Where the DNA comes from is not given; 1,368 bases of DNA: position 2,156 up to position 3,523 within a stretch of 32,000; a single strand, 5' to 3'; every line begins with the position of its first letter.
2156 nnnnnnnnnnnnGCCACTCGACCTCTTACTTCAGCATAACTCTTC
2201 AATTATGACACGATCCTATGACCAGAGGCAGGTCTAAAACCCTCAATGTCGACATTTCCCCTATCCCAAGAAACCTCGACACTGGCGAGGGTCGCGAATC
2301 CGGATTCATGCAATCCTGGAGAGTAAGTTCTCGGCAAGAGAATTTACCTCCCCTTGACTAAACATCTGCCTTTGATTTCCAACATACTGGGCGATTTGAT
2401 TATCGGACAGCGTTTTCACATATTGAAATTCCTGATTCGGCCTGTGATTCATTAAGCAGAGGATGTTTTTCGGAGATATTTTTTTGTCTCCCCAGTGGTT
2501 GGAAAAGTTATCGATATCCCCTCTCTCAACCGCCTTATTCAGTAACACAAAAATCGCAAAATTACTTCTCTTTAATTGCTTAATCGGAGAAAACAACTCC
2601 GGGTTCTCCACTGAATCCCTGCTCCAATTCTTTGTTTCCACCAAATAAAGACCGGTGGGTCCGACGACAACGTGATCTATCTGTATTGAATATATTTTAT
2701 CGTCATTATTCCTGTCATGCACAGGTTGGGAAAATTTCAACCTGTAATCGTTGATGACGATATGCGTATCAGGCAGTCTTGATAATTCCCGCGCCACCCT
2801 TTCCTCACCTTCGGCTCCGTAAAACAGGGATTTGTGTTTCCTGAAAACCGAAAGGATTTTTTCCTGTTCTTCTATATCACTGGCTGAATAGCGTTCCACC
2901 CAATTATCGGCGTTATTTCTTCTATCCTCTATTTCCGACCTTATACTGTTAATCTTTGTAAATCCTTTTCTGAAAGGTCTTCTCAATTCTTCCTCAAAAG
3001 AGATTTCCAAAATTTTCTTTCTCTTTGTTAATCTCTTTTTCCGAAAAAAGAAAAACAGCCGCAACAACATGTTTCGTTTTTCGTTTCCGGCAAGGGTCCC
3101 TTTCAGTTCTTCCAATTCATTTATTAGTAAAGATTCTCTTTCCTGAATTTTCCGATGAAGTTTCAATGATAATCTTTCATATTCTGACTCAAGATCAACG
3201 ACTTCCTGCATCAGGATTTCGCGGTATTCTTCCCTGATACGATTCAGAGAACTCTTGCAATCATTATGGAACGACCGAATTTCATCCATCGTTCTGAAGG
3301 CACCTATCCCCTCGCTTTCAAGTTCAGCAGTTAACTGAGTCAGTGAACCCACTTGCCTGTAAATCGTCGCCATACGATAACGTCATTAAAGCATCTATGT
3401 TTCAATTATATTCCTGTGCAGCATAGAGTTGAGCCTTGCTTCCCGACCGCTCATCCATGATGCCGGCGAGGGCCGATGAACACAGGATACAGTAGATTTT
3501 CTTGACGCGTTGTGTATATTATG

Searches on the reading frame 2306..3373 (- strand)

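Call 7: search_protein_families(library=pfam, proteins=[window:2306-3373:-], max_evalue=0.00001)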
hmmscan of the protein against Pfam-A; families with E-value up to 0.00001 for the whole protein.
window:2306-3373:- (355 aa): 1 family
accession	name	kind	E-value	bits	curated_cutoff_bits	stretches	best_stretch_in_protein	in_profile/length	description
PF08378.17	NERD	-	5.2e-15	56.4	22.1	1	186-274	2-91/111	Nuclease-related domain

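Call 65: search_protein_families(library=pfam, proteins=[window:2306-3373:-], max_evalue=0.001)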
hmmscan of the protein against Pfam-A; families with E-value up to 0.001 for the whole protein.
window:2306-3373:- (355 aa): 1 family
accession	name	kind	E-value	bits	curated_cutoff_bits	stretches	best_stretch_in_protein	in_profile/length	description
PF08378.17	NERD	-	5.2e-15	56.4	22.1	1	186-274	2-91/111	Nuclease-related domain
